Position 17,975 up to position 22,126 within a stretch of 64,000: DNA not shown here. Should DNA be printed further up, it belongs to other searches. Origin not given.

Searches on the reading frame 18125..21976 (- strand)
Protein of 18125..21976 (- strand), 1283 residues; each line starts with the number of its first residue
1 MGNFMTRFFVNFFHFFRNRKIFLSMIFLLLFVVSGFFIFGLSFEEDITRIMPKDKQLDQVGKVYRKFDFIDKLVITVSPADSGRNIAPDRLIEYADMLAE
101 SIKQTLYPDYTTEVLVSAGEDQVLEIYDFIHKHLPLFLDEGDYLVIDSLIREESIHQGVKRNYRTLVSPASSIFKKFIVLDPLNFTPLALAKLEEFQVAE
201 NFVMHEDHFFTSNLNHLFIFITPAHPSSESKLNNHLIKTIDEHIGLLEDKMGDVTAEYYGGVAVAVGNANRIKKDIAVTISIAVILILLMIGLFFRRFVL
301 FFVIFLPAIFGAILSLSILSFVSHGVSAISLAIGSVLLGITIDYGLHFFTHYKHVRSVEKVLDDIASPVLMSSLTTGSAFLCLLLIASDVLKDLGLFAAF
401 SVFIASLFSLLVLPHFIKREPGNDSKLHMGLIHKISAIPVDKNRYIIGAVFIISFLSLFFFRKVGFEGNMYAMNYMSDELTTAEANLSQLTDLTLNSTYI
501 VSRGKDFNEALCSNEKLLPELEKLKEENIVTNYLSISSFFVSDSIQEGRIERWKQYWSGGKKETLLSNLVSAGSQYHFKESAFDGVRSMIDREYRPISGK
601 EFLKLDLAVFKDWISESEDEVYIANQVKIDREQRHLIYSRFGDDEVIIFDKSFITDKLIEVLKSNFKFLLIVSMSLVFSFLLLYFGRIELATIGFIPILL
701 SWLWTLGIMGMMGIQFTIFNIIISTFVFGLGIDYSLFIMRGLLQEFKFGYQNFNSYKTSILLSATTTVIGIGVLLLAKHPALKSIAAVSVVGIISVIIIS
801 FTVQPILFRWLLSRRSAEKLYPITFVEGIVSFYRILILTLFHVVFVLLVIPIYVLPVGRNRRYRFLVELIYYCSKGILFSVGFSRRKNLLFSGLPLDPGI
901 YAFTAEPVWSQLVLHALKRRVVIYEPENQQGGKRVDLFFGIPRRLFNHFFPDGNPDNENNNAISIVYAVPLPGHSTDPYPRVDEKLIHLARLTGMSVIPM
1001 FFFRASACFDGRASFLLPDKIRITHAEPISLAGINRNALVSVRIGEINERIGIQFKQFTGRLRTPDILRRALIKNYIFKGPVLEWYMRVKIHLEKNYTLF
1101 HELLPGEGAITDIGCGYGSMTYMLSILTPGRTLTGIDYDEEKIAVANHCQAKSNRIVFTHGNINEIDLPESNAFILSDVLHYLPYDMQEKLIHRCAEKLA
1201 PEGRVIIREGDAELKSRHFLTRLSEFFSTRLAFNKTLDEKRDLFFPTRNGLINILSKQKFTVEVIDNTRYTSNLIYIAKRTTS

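Call 7: search_protein_families(library=ncbifam, proteins=[window:18125-21976:-], max_evalue=0.00001)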
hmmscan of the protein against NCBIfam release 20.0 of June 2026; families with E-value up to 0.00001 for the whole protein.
window:18125-21976:- (1283 aa): 8 families
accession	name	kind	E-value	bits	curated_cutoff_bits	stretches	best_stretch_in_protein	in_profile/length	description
TIGR00921.1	2A067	subfamily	7.5e-42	143.3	351.9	1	227-807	146-730/733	hydrophobe/amphiphile efflux-3 (HAE3) family transporter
TIGR03480.1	HpnN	hypoth_equivalog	7.7e-28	96.9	751.85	2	215-506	209-511/862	hopanoid biosynthesis associated RND transporter like protein HpnN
TIGR00833.1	actII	subfamily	1.2e-13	50.2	874.7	1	260-415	159-327/910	MMPL family RND transporter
NF045600.2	BstA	equivalog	2.7e-13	48.8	1400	2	677-815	762-901/903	sterol transporter cytoplasmic membrane protein BstA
NF052374.1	HopndTporHpnN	equivalog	1.1e-10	40.3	1100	1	253-521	251-529/858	hopanoid transporter HpnN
NF043040.1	corrin_prot_MT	hypoth_equivalog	7.8e-09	35.3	180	1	1107-1229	42-166/216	corrinoid protein-associated methyltransferase CpaM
TIGR01983.1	UbiG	equivalog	5.1e-07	29.2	102.95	1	1107-1209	50-153/228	bifunctional 2-polyprenyl-6-hydroxyphenol methylase/3-demethylubiquinol 3-O-methyltransferase UbiG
NF002463.0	PRK01683.1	equivalog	2.7e-06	27.2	297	1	1109-1266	34-186/258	trans-aconitate 2-methyltransferase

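Call 42: search_protein_families(library=pfam, proteins=[window:18125-21976:-], max_evalue=0.01)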
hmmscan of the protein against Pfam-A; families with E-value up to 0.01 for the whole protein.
window:18125-21976:- (1283 aa): 10 families
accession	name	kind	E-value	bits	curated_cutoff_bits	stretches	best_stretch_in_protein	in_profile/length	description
PF03176.21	MMPL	-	2.7e-16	59.9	20.5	2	217-414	87-296/333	MMPL family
PF13649.12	Methyltransf_25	-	1.6e-11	45.2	27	1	1110-1203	1-97/97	Methyltransferase domain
PF08241.18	Methyltransf_11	-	3.4e-10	40.9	21.2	1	1112-1207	2-95/95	Methyltransferase domain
PF13847.12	Methyltransf_31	-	7.1e-09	35.9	27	1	1110-1214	7-118/145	Methyltransferase domain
PF00891.24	Methyltransf_2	-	1.6e-08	34.6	22.3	1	1104-1209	60-166/210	O-methyltransferase domain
PF08242.18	Methyltransf_12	-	3.6e-08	34.5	30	1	1112-1205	2-98/98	Methyltransferase domain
PF05175.20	MTS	-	9.8e-05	22.5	23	1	1107-1207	32-138/170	Methyltransferase small domain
PF13489.12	Methyltransf_23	-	0.0002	21.6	27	1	1104-1219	20-128/164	Methyltransferase domain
PF03848.20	TehB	-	0.00043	20.2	20.4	1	1109-1203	33-128/193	Tellurite resistance protein TehB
PF05401.17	NodS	-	0.00076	19.8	24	1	1108-1202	45-139/201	Nodulation protein S (NodS)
